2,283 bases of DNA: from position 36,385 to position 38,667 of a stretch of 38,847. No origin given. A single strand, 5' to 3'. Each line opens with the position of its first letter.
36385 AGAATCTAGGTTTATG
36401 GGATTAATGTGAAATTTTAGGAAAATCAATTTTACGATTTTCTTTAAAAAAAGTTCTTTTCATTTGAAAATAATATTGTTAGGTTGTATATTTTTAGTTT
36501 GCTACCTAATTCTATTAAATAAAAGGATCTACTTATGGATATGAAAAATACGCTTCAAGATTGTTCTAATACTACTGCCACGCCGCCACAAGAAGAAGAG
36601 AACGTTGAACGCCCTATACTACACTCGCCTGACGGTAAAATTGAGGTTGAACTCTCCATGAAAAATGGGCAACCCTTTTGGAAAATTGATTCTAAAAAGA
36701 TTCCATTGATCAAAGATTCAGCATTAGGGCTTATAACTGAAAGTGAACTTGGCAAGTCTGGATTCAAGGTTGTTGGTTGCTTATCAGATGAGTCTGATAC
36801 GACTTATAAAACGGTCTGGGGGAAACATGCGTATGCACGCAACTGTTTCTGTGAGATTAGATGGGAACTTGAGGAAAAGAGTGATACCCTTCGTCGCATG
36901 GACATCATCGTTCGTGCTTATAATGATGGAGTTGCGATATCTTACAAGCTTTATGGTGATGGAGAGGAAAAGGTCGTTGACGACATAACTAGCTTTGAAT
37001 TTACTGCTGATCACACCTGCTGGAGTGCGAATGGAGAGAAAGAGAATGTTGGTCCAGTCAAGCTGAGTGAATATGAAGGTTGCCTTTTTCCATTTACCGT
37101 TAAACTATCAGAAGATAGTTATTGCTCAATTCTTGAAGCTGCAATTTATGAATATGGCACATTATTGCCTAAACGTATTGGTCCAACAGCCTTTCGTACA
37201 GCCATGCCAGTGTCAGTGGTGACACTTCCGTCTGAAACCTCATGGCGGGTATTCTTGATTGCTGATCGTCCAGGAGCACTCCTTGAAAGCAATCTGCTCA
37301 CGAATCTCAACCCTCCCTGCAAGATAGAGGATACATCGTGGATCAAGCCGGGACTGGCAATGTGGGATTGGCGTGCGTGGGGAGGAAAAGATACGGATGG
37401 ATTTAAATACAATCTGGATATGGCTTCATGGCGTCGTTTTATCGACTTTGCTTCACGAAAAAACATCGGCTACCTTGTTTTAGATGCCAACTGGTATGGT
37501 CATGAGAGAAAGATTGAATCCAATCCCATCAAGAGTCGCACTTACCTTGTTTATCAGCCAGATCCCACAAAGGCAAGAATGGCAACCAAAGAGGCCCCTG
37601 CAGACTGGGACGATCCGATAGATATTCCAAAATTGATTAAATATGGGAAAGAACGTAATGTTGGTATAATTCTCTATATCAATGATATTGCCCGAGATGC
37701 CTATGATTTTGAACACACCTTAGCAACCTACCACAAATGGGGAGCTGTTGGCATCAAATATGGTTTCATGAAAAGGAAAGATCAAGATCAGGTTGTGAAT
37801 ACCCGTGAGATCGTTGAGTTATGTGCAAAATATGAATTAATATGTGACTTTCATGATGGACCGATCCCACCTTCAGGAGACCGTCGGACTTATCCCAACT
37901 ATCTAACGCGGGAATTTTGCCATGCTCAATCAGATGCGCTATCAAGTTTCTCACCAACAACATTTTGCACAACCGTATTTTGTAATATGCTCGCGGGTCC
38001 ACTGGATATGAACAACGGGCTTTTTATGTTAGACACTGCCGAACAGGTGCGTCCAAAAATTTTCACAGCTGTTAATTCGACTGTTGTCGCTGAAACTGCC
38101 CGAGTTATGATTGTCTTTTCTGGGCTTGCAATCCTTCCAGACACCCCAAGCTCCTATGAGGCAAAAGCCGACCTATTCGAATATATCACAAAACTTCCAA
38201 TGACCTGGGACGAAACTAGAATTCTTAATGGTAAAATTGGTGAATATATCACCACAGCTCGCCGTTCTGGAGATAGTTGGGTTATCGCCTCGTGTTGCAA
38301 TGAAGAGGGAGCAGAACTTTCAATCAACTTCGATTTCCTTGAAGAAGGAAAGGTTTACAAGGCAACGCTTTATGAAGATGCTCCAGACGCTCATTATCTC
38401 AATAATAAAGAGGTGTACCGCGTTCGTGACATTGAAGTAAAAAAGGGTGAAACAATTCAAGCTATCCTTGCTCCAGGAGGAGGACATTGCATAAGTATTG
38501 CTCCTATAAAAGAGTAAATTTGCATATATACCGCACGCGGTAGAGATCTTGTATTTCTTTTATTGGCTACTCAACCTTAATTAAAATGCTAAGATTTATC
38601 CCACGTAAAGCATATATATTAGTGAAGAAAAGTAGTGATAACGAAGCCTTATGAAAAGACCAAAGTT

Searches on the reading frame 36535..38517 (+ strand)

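Call 20: search_protein_families(library=pfam, proteins=[window:36535-38517:+], max_evalue=0.001)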
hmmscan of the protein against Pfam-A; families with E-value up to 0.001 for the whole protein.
window:36535-38517:+ (660 aa): 3 families
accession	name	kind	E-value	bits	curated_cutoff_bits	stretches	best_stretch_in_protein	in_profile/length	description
PF10566.15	Glyco_hydro_97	-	6.3e-49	167.3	32.5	1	266-555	1-275/275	Glycoside hydrolase 97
PF14508.12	GH97_N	-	2.8e-43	148.5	25.3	1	29-261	1-229/229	Glycosyl-hydrolase 97 N-terminal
PF14509.12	GH97_C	-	1.7e-29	102.3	25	1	557-655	1-96/97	Glycosyl-hydrolase 97 C-terminal, oligomerisation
